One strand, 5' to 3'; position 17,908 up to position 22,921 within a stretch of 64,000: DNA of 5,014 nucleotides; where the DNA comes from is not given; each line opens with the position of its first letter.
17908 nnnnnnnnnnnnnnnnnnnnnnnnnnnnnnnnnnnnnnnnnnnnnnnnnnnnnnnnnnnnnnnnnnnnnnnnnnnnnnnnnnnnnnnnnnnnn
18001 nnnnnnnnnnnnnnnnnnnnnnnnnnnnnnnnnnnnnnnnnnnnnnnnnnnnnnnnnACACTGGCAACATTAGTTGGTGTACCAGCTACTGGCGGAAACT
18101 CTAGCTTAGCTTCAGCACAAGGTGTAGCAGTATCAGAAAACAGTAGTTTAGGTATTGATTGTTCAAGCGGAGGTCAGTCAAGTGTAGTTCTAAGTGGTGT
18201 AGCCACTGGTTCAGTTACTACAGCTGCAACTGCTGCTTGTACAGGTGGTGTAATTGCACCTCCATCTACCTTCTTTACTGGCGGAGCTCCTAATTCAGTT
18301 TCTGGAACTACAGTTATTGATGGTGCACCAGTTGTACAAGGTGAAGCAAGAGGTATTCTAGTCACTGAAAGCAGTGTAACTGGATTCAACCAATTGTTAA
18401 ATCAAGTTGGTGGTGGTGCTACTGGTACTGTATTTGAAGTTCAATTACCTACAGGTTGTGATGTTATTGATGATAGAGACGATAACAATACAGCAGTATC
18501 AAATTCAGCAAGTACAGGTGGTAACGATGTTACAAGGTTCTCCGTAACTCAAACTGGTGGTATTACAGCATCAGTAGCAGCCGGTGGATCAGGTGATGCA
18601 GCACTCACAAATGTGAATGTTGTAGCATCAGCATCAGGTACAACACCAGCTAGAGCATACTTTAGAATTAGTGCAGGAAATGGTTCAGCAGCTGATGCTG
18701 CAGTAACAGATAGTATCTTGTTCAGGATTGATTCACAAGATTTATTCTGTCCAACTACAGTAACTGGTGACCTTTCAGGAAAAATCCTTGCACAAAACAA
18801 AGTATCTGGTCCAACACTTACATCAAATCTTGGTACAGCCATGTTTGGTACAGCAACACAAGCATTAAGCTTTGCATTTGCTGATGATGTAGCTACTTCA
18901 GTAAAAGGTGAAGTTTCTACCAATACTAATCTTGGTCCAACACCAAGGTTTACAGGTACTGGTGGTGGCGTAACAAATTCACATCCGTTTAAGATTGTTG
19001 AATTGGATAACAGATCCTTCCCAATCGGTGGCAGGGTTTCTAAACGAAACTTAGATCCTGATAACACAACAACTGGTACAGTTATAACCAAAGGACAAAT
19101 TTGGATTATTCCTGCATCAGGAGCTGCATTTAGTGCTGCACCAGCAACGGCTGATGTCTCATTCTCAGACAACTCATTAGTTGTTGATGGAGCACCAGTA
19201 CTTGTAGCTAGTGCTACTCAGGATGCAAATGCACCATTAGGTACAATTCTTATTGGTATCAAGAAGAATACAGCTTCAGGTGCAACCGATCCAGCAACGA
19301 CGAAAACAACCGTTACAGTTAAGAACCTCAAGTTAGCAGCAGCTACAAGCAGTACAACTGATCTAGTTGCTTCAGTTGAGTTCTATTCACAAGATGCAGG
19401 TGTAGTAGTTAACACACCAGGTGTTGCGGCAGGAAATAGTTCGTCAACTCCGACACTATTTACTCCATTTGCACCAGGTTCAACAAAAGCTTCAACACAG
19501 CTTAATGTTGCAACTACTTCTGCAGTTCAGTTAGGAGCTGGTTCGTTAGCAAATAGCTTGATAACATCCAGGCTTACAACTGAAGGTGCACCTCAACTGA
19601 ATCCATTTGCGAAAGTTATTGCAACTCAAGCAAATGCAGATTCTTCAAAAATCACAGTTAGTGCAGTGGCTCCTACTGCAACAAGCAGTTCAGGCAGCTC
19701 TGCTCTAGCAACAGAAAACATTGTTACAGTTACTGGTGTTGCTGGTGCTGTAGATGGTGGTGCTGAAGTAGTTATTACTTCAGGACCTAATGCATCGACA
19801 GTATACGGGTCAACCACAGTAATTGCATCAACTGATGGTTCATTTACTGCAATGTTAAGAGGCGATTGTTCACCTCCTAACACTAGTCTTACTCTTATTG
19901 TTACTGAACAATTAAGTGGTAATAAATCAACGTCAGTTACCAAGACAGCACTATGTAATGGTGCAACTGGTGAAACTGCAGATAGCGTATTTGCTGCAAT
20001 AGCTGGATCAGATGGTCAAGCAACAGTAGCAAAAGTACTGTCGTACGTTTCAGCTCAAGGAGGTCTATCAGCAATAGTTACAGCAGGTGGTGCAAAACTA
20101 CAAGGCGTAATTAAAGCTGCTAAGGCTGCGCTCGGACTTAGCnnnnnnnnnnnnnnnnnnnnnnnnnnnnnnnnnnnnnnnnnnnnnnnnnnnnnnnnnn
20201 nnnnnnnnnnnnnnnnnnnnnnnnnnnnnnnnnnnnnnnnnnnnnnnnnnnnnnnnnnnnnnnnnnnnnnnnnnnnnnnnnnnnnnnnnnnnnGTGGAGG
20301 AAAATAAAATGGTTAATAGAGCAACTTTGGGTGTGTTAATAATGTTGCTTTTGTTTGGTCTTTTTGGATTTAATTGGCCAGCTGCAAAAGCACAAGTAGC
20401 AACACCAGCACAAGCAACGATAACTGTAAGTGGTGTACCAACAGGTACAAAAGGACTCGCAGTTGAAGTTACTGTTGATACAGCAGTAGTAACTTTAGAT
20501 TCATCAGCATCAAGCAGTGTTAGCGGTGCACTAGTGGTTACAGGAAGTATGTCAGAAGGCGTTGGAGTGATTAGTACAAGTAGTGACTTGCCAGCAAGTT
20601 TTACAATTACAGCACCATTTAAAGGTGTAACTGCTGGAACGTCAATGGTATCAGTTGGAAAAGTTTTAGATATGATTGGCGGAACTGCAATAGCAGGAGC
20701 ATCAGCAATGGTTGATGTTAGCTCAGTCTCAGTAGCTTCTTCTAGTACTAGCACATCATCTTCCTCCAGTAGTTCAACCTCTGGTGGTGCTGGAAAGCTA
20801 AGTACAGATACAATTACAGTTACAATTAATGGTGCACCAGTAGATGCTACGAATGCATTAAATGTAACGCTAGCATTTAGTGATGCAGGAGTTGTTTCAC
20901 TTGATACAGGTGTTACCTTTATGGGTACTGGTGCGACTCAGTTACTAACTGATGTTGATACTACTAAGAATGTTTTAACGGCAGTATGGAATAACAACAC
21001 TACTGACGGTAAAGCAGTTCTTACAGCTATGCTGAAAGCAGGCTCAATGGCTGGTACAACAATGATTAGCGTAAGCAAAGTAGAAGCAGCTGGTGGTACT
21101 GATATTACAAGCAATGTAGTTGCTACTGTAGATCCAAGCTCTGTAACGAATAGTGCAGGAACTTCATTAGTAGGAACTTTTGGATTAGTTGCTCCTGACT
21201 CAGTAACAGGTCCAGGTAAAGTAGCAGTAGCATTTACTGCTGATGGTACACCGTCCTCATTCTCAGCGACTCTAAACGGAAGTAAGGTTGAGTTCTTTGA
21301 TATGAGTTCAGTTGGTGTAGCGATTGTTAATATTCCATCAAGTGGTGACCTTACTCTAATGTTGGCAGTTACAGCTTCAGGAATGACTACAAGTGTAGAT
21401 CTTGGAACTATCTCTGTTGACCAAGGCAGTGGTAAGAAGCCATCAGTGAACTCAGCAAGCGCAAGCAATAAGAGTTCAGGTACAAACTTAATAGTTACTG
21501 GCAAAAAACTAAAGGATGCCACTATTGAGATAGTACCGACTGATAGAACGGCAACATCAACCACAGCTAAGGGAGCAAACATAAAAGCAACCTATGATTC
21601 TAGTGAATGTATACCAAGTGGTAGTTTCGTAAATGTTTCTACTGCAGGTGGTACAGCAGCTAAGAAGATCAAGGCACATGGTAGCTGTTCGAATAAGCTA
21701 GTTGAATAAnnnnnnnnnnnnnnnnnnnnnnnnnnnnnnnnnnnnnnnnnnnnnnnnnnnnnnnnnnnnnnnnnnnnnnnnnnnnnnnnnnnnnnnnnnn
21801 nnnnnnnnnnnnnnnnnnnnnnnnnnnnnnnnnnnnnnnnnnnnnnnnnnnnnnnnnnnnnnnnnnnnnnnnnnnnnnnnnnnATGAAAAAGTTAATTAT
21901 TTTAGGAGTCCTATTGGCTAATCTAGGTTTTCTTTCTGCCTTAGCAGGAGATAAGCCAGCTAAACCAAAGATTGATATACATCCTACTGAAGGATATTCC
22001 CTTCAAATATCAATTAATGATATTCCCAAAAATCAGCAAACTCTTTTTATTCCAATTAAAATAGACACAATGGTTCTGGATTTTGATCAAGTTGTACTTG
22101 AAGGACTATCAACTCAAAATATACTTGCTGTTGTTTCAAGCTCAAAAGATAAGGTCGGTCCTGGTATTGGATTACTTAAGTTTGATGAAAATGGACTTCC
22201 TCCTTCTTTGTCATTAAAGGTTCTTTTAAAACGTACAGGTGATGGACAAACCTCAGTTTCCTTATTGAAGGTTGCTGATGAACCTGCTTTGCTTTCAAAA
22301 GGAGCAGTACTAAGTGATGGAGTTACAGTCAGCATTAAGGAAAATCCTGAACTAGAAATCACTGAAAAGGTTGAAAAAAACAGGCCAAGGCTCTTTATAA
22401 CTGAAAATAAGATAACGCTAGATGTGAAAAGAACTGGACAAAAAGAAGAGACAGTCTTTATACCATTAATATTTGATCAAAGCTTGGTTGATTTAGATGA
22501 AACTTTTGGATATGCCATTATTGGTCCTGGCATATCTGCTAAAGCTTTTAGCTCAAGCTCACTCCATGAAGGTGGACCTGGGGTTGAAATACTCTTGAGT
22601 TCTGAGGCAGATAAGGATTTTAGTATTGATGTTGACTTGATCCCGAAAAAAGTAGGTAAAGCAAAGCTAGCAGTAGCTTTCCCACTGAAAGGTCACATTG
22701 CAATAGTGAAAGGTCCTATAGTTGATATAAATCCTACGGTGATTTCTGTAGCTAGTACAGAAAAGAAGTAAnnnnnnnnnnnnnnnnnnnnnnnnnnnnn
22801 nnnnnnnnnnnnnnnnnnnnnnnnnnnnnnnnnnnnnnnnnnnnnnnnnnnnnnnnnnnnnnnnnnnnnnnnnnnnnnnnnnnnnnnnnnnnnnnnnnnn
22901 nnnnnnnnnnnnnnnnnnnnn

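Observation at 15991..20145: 1384-aa low-complexity Thr/Ala/Ser/Gly-rich secreted giant with its own strong RBS and terminator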

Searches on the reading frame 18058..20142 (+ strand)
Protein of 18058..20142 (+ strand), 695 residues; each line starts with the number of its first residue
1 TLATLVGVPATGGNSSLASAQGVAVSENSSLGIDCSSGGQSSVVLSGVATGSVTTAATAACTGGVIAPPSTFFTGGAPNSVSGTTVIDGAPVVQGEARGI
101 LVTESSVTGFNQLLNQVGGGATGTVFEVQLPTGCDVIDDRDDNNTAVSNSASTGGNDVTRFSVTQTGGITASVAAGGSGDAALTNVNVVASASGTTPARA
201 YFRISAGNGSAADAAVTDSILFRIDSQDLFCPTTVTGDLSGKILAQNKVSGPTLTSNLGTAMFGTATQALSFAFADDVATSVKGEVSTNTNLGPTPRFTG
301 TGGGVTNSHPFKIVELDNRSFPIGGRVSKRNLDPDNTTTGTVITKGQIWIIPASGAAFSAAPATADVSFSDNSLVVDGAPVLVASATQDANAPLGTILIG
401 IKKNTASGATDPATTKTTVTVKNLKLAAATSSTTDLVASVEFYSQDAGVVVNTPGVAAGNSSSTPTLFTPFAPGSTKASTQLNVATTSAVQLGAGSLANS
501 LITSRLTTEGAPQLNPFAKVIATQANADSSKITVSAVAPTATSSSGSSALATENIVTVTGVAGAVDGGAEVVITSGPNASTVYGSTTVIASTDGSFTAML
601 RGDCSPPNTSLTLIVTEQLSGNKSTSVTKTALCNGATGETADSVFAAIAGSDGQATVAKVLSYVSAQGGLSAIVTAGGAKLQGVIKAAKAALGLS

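Call 37: predict_structure(alignment_id=A3)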
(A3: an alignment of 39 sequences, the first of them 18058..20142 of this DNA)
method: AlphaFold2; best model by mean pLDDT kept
length: 695 residues; sequences in the alignment: 39
mean_pLDDT: 82.5   pTM: 0.80
mean pLDDT of the five models: 82.5, 80.8, 76.8, 76.8, 74.8
residues with pLDDT >= 90: 319; 70-90: 251; 50-70: 70; < 50: 55
segments of 3 or more residues with pLDDT < 50: 1-7, 139-158, 208-211, 459-464, 484-490, 542-549, 636-638
pLDDT, mean of each block of 10 residues (from residue 1): 46 84 93 91 91 93 94 82 60 90 91 84 89 74 36 44 86 80 75 86 70 75 88 93 88 83 95 95 93 89 82 96 90 79 94 87 96 97 85 89 95 95 88 77 89 72 57 68 48 65 81 91 89 82 46 86 94 84 91 96 82 91 90 63 89 92 88 76 93 85
secondary structure, 60 per line:
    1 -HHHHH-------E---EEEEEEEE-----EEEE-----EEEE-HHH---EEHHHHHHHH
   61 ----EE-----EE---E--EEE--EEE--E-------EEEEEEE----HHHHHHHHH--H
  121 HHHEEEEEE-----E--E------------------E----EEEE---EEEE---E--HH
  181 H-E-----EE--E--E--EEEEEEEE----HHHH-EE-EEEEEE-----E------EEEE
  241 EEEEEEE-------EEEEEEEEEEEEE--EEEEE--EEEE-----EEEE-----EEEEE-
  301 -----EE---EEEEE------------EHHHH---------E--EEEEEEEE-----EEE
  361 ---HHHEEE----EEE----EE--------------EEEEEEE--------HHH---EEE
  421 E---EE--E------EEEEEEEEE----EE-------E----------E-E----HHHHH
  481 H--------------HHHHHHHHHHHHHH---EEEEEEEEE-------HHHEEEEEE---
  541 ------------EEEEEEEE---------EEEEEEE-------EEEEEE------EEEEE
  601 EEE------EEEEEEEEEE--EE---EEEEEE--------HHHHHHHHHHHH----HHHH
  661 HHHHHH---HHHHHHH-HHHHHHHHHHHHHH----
elements in order (helices of 4 or more, strands of 3 or more residues): H2-6 E18-25 E31-34 E40-43 H53-60 E80-82 E85-87 E98-104 H109-117 H120-123 E124-129 E162-165 E169-172 E199-206 H211-214 E219-224 E237-247 E255-267 E270-274 E277-280 E286-289 E295-299 E311-315 H329-332 E345-352 E358-360 E367-369 E374-376 E397-403 E418-421 E436-444 H476-481 H496-509 E513-521 E532-537 E553-560 E570-576 E584-589 E596-603 E610-619 E627-632 H641-652 H657-666 H670-676 H678-691

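Call 40: fold_search(model_id=the predicted structure, library=pdb)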
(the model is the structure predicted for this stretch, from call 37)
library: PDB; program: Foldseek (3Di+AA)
matches with E <= 10: 1423; with E <= 0.001: 27
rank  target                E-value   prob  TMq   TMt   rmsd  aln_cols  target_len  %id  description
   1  8beg_B                4.8e-10  1.00  0.21  0.23  17.5       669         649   10  Structure of Ig-like domains from PrgB (released 2022-11-30)
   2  8beg_A                1.6e-09  1.00  0.24  0.25  17.3       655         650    9  Structure of Ig-like domains from PrgB (released 2022-11-30)
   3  7ptp_A                1.0e-07  0.98  0.16  0.16  29.5       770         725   12  In-situ structure of pentameric S-layer protein (released 2021-12-15)
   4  3qe5_A                1.3e-07  1.00  0.25  0.32  17.0       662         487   10  Complete structure of Streptococcus mutans Antigen I/II carboxy-terminus (released 2011-04-20)
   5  6e3f                  6.2e-07  1.00  0.26  0.33  17.8       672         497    9  The structure of the C-terminal domains (C123) of Streptococcus intermedius antigen I/II (Pas) (released 2019-07-17)
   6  4ofq_A                1.0e-06  1.00  0.22  0.39  11.4       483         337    7  Structure of the C-terminal domain of the Streptococcus pyogenes antigen I/II-family protein AspA (released 2014-03-12)
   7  3opu_A                2.7e-06  1.00  0.24  0.43  12.4       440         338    9  Crystal structure of the C-terminal domain of Streptococcus mutans surface protein SpaP (released 2011-01-19)
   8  5dza                  2.7e-06  1.00  0.20  0.36  12.4       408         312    7  Streptococcus agalactiae AgI/II polypeptide BspA C terminal domain (WT) (released 2016-06-22)
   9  5dz9                  4.4e-06  1.00  0.22  0.38  11.8       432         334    8  Streptococcus agalactiae AgI/II polypeptide BspA C-terminal domain (Mut) (released 2016-06-22)
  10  4ofq_B                4.9e-06  1.00  0.21  0.37  13.0       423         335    8  Structure of the C-terminal domain of the Streptococcus pyogenes antigen I/II-family protein AspA (released 2014-03-12)
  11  2wza                  5.4e-06  1.00  0.22  0.38  12.3       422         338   11  Two intramolecular isopeptide bonds are identified in the crystal structure of the Streptococcus gordonii SspB C-termina (released 2010-02-16)
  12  2woy                  5.7e-06  1.00  0.23  0.41  12.2       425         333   11  Crystal structure of the C-terminal domain of Streptococcus gordonii surface protein SspB (released 2010-02-16)
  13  4z23                  6.4e-06  1.00  0.21  0.38  12.2       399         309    8  BspA_C_WT (released 2016-06-29)
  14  5es4_A                6.7e-06  0.99  0.13  0.09  16.1       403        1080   11  RE-REFINEMENT OF INTEGRIN ALPHAXBETA2 ECTODOMAIN IN THE CLOSED/BENT CONFORMATION (released 2016-03-02)
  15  3opu_C                1.9e-05  1.00  0.24  0.42  12.2       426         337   10  Crystal structure of the C-terminal domain of Streptococcus mutans surface protein SpaP (released 2011-01-19)
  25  6qx4_B                8.0e-04  0.15  0.08  0.08  28.1       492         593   11  Structure of the Bacillus anthracis Sap S-layer assembly domain (released 2019-07-31)
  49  5ftx                  5.9e-03  0.30  0.11  0.12  17.0       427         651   10  Structure of surface layer protein SbsC, domains 4-9 (released 2017-02-22)
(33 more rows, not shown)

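Call 95: fold_search(model_id=the predicted structure, library=viral)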
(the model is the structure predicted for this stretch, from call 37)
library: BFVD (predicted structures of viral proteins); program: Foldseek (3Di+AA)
matches with E <= 10: 621; with E <= 0.001: 10
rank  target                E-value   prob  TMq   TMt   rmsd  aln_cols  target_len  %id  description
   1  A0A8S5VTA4            1.1e-07  1.00  0.25  0.20  20.0       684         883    9  (no name in the UniProt tables at hand)
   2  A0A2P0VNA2            7.8e-06  0.84  0.13  0.12  19.8       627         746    9  Uncharacterized protein [Tetraselmis virus 1]
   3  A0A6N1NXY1            2.0e-05  0.91  0.13  0.10  16.9       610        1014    9  DUF11 domain-containing protein [Tupanvirus soda lake]
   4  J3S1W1                3.0e-05  0.75  0.12  0.16  20.6       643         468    9  Glycoprotein C [Equid alphaherpesvirus 1]
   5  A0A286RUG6            6.4e-05  0.82  0.13  0.13  20.3       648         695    8  Envelope glycoprotein C [Beluga whale alphaherpesvirus 1]
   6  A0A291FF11            1.1e-04  0.63  0.12  0.17  18.9       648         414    7  (no name in the UniProt tables at hand)
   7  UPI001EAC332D         1.7e-04  0.35  0.10  0.07  29.4       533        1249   12  (no name look-up for this kind of identifier)
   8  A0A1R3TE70            2.4e-04  0.44  0.10  0.14  17.2       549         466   10  Envelope glycoprotein C [Spheniscid alphaherpesvirus 1]
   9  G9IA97                3.6e-04  0.18  0.10  0.08  33.7       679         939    8  (no name in the UniProt tables at hand)
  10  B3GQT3                4.5e-04  0.47  0.12  0.15  16.4       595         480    9  Glycoprotein C [Suid herpesvirus 1]
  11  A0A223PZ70            1.3e-03  0.41  0.13  0.11  21.5       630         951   10  Envelope glycoprotein C [Mule deer alphaherpesvirus]
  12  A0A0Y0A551            2.4e-03  0.51  0.14  0.20  17.1       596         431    7  Envelope glycoprotein C [Macropodid alphaherpesvirus 1]
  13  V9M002                2.9e-03  0.33  0.10  0.09  20.5       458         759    8  Uncharacterized protein [Vibrio phage VP4B]
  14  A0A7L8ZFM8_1          3.0e-03  0.23  0.11  0.08  22.5       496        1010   12  (no name in the UniProt tables at hand)
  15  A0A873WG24            3.2e-03  0.11  0.09  0.12  33.7       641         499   10  Major tail protein [Providencia phage Kokobel1]
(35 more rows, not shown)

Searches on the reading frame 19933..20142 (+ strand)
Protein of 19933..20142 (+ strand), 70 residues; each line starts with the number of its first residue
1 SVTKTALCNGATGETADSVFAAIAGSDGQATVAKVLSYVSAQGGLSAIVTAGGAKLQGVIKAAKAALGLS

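Call 54: search_protein_families(library=pfam, proteins=[window:19933-20142:+], max_evalue=10)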
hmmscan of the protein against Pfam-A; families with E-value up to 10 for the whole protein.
seq(70 aa): 2 families
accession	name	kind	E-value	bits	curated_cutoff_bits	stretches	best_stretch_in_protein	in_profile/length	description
PF25278.1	DUF7872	-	0.22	11.4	26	1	24-64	103-143/224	Domain of unknown function (DUF7872)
PF24107.1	DUF7382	-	1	9.7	27.4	0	9-32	42-64/65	Domain of unknown function (DUF7382)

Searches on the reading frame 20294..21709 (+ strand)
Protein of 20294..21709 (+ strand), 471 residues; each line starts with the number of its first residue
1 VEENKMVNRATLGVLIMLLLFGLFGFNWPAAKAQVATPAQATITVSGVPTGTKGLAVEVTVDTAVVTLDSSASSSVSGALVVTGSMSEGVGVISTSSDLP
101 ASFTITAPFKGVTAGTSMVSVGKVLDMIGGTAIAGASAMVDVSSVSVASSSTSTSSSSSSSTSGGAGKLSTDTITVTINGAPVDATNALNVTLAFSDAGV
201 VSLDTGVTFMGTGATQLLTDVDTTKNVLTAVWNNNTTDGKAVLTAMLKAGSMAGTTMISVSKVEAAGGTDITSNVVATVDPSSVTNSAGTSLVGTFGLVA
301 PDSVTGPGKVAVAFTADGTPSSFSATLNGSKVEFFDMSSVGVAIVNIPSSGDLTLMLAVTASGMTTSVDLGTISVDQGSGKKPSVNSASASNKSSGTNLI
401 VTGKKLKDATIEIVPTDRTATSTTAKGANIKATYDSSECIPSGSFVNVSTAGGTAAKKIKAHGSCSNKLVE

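Call 6: search_protein_families(library=pfam, proteins=[window:20294-21709:+], max_evalue=0.01)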
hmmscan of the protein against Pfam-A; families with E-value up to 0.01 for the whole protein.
window:20294-21709:+ (471 aa): 0 families

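Call 12: search_protein_families(library=ncbifam, proteins=[window:20294-21709:+], max_evalue=0.01)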
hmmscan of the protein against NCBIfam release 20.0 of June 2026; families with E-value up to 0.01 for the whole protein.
window:20294-21709:+ (471 aa): 0 families

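Call 69: search_solved_structures(query=A8, max_evalue=10, show_alignments=2)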
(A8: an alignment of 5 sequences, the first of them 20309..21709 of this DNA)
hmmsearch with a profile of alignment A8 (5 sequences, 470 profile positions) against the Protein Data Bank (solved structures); distinct sequences matched with E-value up to 10: 1.
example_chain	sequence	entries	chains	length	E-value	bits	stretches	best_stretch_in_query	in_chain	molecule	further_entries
9kmc_E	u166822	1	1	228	1.2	11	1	33-72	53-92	Fab S417 heavy chain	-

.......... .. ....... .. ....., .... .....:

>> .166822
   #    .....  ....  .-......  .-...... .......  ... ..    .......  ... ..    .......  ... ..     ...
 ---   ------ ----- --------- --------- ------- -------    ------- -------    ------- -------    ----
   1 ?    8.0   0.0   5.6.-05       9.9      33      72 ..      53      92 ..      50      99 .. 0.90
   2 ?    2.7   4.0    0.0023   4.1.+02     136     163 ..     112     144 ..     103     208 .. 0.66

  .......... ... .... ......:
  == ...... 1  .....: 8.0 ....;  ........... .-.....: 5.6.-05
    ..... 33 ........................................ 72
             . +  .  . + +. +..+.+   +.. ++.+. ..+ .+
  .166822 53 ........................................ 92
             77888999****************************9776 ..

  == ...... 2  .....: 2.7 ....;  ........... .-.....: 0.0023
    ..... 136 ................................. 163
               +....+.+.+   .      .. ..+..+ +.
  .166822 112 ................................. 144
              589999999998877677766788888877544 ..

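Call 94: search_protein_families(library=phrogs, proteins=[window:20309-21709:+], max_evalue=0.01)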
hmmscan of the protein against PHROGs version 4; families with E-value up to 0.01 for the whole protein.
window:20309-21709:+ (466 aa): 0 families

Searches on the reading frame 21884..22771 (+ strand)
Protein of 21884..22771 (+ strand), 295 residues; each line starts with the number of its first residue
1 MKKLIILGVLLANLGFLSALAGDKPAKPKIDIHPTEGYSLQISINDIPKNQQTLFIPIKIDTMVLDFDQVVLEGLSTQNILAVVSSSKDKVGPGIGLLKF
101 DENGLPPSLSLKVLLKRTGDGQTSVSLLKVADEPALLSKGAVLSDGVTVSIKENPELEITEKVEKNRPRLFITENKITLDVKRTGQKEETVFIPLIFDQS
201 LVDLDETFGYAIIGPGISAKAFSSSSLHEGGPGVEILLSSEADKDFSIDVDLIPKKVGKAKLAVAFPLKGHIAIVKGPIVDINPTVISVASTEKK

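Call 6: search_protein_families(library=pfam, proteins=[window:21884-22771:+], max_evalue=0.01)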
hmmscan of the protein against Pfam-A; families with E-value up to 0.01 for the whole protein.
window:21884-22771:+ (295 aa): 0 families

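Call 12: search_protein_families(library=ncbifam, proteins=[window:21884-22771:+], max_evalue=0.01)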
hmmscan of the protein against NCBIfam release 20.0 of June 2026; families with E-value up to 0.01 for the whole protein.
window:21884-22771:+ (295 aa): 0 families

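Call 70: search_solved_structures(query=A9, max_evalue=10, show_alignments=2)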
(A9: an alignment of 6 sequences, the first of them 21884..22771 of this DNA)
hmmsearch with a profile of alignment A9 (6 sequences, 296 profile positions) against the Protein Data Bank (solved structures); distinct sequences matched with E-value up to 10: 0.

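Call 94: search_protein_families(library=phrogs, proteins=[window:21884-22771:+], max_evalue=0.01)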
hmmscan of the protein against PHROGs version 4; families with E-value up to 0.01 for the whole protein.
window:21884-22771:+ (295 aa): 0 families
